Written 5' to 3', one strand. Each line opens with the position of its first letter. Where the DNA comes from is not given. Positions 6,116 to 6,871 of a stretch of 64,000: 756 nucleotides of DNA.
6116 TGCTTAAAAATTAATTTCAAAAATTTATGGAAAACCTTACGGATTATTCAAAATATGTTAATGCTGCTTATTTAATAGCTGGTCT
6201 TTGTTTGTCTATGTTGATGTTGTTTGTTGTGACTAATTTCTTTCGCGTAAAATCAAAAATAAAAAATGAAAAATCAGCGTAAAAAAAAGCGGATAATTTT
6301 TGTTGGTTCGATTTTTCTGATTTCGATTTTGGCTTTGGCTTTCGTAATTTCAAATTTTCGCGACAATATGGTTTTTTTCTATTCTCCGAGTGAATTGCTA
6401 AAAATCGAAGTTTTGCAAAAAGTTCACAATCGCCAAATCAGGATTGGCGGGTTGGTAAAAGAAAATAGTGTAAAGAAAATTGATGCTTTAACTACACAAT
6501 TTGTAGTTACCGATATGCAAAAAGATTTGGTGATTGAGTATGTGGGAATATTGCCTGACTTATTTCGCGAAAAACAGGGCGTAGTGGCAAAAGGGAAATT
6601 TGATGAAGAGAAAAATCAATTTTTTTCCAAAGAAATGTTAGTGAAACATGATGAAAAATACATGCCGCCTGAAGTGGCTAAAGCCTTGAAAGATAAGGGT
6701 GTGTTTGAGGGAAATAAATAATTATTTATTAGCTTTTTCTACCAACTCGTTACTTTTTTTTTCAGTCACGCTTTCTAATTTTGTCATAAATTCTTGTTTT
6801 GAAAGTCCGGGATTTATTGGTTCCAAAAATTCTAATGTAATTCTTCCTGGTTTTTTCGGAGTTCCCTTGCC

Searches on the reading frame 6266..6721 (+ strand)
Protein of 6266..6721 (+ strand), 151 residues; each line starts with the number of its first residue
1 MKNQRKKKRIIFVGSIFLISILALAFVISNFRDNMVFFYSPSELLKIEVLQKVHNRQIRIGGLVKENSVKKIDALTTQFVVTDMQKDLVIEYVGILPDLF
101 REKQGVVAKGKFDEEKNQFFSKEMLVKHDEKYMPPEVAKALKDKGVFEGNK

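Call 36: find_encoding_contigs(protein=window:6266-6721:+, flank=1500, max_places=10)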
Protein window:6266-6721:+ (151 aa): 10 contigs read that carry it; 7 places shown.
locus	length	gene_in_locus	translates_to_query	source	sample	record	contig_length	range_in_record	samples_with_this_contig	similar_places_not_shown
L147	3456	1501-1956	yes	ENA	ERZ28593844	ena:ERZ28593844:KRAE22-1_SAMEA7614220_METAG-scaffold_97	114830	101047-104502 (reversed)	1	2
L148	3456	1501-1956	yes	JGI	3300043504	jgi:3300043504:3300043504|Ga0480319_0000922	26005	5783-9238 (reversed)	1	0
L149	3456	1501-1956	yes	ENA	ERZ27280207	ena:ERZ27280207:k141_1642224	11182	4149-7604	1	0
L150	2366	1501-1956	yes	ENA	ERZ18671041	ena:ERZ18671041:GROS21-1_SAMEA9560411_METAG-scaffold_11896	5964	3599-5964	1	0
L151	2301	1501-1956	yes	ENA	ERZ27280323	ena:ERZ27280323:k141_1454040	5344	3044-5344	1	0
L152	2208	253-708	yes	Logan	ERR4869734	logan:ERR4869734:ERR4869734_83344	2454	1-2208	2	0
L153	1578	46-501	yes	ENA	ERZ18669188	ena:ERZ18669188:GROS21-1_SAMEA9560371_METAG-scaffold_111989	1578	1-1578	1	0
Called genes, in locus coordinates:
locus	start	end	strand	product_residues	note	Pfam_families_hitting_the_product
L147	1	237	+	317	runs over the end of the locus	PF01636:APH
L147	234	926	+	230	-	PF02578:Cu-oxidase_4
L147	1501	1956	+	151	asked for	PF03100:CcmE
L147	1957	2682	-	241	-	PF01553:Acyltransferase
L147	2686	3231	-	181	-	PF14345:GDYXXLXY (weak)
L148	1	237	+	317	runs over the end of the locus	PF01636:APH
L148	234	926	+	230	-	PF02578:Cu-oxidase_4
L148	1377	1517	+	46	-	-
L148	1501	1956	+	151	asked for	PF03100:CcmE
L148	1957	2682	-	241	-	PF01553:Acyltransferase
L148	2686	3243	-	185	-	PF14345:GDYXXLXY (weak)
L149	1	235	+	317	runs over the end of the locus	PF01636:APH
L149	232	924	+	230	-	PF02578:Cu-oxidase_4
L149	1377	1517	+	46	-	-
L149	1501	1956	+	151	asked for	PF03100:CcmE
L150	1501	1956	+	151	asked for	PF03100:CcmE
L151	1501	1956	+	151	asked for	PF03100:CcmE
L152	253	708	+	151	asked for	PF03100:CcmE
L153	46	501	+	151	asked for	PF03100:CcmE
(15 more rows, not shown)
